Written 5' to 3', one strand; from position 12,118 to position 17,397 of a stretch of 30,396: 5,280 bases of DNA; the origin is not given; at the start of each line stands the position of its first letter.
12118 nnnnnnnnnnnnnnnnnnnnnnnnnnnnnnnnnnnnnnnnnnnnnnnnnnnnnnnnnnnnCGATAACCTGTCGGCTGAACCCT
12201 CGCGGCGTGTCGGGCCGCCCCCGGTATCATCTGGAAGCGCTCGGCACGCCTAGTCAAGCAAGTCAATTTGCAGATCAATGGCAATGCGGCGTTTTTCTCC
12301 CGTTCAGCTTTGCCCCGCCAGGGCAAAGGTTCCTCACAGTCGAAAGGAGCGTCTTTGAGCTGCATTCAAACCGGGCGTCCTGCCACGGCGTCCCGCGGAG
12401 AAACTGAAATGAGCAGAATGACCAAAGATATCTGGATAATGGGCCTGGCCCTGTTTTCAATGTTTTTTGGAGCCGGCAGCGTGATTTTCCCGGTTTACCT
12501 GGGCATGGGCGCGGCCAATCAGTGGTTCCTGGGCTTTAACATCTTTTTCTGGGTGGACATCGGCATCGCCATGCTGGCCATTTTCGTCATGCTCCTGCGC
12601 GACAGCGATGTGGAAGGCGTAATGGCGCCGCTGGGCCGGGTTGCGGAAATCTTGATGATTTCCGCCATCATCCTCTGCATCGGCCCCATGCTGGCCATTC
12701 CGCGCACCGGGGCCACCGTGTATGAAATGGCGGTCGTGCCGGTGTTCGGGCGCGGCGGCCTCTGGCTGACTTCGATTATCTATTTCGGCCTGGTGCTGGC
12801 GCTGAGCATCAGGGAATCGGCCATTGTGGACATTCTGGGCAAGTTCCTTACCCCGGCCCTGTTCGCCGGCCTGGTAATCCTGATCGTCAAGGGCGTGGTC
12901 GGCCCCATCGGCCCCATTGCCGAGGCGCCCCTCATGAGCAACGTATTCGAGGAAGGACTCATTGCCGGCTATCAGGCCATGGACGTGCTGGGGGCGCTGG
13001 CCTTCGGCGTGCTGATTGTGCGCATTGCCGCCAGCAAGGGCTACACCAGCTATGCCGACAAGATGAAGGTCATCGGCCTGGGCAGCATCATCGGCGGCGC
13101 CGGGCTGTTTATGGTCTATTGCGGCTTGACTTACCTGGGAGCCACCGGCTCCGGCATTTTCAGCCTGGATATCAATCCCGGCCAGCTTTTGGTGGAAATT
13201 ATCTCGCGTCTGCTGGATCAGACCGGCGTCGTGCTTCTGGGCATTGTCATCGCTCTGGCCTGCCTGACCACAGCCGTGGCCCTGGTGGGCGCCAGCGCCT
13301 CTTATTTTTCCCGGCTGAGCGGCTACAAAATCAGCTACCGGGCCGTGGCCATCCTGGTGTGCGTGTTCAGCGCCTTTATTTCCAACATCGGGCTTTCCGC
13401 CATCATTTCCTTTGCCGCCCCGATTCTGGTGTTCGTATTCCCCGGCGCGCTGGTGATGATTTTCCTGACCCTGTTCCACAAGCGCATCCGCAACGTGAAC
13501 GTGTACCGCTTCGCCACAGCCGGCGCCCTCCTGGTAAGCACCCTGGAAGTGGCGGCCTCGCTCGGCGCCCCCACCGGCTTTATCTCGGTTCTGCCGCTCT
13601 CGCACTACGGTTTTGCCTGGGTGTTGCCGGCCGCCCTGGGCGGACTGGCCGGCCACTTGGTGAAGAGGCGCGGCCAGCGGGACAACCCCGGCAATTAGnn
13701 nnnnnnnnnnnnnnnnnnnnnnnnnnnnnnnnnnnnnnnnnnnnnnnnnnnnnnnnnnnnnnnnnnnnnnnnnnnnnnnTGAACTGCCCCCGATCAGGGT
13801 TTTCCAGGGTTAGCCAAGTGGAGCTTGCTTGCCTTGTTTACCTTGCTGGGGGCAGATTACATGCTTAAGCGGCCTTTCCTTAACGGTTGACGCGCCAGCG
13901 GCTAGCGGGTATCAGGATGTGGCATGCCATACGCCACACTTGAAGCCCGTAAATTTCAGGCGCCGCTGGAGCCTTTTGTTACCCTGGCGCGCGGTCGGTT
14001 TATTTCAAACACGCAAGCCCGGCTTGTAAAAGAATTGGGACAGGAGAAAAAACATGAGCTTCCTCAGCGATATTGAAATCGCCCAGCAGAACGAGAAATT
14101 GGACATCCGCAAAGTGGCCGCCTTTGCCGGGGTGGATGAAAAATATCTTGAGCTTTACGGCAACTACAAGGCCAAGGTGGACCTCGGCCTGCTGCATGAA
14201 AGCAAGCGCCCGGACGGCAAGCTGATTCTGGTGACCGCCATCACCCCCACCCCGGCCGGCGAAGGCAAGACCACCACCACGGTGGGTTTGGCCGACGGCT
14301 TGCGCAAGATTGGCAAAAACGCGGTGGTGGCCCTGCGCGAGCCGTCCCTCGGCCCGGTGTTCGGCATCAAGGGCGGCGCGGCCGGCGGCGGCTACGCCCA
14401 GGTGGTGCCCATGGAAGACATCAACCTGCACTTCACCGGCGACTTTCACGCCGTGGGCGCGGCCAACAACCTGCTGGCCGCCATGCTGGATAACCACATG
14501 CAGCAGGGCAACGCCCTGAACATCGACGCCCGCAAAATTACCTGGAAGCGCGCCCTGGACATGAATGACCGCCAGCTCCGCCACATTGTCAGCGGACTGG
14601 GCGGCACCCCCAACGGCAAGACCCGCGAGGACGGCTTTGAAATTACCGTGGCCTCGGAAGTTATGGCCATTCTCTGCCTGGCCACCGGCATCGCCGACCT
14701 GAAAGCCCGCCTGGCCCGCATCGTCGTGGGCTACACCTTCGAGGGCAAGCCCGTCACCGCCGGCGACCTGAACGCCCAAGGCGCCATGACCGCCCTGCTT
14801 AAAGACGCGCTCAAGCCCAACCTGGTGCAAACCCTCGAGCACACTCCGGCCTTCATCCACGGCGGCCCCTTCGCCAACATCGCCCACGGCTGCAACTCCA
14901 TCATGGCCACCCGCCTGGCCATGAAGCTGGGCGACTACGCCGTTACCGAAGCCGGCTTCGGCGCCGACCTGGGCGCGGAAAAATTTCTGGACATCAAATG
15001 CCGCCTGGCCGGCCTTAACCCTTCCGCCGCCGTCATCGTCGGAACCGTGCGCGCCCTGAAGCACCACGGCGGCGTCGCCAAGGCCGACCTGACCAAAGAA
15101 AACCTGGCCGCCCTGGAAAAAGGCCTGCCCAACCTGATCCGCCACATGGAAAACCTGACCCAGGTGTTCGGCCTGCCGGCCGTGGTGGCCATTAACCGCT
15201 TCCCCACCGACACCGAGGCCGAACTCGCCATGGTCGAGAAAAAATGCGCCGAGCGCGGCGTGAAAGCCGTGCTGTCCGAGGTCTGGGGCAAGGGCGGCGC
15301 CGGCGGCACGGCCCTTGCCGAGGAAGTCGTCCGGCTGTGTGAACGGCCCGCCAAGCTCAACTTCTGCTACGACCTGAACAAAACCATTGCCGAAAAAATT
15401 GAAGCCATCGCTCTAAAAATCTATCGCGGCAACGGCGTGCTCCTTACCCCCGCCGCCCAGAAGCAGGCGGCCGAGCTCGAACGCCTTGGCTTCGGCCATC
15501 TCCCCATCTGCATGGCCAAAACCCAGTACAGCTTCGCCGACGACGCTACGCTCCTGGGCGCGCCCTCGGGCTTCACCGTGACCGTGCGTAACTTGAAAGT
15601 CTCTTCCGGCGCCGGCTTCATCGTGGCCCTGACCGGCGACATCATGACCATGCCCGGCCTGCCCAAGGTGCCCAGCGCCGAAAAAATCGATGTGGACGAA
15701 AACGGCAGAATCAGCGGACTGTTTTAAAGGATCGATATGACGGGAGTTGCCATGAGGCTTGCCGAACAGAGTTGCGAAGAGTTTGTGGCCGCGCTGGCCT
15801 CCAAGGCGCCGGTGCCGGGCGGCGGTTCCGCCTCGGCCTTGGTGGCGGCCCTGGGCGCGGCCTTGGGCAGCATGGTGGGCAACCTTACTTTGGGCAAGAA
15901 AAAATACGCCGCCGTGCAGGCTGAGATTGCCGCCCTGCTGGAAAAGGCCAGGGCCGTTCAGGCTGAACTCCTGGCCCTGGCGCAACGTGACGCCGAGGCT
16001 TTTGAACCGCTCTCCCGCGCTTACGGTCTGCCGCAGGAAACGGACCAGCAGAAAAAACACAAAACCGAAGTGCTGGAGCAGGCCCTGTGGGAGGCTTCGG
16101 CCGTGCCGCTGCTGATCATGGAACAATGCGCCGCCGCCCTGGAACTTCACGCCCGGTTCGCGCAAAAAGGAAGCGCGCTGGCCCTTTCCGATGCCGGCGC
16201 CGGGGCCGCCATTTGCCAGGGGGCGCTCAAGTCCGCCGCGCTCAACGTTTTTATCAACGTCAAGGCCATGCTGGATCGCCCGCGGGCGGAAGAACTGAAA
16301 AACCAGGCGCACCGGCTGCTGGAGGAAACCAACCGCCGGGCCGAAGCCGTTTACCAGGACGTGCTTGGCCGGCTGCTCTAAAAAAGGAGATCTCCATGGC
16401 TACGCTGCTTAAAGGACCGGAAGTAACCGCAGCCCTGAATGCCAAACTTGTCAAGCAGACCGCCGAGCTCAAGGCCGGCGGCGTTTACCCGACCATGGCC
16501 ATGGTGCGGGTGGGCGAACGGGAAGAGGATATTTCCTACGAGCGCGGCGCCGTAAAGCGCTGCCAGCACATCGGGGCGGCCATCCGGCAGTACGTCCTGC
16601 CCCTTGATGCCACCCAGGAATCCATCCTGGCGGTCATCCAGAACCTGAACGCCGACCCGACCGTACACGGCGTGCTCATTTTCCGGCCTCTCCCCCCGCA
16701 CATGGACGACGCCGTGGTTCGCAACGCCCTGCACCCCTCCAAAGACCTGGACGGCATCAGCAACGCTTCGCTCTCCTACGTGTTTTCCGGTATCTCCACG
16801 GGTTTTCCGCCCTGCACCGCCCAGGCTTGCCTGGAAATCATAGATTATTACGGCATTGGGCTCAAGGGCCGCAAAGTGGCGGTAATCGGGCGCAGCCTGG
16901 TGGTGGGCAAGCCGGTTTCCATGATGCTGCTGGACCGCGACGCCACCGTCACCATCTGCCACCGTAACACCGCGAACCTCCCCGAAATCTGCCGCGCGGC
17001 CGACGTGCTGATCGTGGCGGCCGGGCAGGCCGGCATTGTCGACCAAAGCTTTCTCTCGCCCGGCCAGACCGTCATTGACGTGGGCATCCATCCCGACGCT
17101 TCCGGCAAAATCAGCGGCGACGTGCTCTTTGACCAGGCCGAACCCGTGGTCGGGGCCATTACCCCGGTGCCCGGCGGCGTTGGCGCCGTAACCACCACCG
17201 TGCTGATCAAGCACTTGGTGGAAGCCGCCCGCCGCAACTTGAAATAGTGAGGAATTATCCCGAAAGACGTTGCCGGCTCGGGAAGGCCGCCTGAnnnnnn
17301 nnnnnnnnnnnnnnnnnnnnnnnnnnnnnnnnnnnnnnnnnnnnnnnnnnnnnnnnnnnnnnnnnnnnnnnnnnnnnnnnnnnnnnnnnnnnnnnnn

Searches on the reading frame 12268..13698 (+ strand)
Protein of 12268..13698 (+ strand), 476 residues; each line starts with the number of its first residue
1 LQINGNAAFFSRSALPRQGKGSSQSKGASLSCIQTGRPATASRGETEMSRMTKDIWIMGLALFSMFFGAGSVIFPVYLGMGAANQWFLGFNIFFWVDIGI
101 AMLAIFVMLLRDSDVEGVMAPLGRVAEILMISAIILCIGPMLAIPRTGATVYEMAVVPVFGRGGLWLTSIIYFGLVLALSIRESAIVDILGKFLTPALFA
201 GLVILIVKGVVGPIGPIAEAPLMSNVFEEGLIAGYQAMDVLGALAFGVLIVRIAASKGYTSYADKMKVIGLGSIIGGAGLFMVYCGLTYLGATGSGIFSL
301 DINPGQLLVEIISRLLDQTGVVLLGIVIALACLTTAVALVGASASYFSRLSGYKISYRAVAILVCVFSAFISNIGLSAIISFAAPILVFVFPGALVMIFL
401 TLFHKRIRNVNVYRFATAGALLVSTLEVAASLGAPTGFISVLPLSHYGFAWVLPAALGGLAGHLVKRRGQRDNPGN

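Call 13: search_protein_families(library=pfam, proteins=[window:12268-13698:+], max_evalue=0.01)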
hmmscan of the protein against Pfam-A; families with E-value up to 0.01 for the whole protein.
window:12268-13698:+ (476 aa): 1 family
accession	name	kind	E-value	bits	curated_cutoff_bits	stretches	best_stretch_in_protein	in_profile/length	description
PF05525.19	Branch_AA_trans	-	1.2e-93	314.9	22.3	1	52-466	2-426/429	Branched-chain amino acid transport protein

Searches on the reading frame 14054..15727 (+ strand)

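Call 12: search_protein_families(library=pfam, proteins=[window:14054-15727:+], max_evalue=0.01)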
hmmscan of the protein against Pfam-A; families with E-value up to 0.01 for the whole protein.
window:14054-15727:+ (557 aa): 2 families
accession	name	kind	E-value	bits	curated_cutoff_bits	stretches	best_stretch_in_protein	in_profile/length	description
PF01268.25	FTHFS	-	2.3e-270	898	27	1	5-557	2-556/556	Formate--tetrahydrofolate ligase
PF01656.29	CbiA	-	0.0048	17.3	25.4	0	63-90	3-30/125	CobQ/CobB/MinD/ParA nucleotide binding domain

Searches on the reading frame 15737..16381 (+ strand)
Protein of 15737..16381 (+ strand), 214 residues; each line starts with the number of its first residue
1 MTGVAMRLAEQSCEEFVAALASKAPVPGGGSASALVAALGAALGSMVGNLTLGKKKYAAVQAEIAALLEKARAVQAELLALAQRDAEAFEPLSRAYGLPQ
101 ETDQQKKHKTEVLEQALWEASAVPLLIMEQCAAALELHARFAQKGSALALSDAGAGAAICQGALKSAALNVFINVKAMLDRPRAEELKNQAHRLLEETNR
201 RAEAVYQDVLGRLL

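Call 12: search_protein_families(library=pfam, proteins=[window:15737-16381:+], max_evalue=0.01)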
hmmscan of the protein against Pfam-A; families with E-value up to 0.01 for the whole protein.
window:15737-16381:+ (214 aa): 1 family
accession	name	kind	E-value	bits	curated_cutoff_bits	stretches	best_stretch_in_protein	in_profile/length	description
PF04961.17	FTCD_C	-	3.7e-63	213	24.5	1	12-192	1-181/182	Formiminotransferase-cyclodeaminase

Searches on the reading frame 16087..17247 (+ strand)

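Call 13: search_protein_families(library=pfam, proteins=[window:16087-17247:+], max_evalue=0.01)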
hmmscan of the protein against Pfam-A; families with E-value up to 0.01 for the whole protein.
window:16087-17247:+ (386 aa): 2 families
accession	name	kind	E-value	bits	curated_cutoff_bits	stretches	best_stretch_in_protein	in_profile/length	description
PF02882.25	THF_DHG_CYH_C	-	6.2e-54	182.1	27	1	234-384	10-159/160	Tetrahydrofolate dehydrogenase/cyclohydrolase, NAD(P)-binding domain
PF00763.28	THF_DHG_CYH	-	1.1e-27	97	32.8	1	108-222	1-115/115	Tetrahydrofolate dehydrogenase/cyclohydrolase, catalytic domain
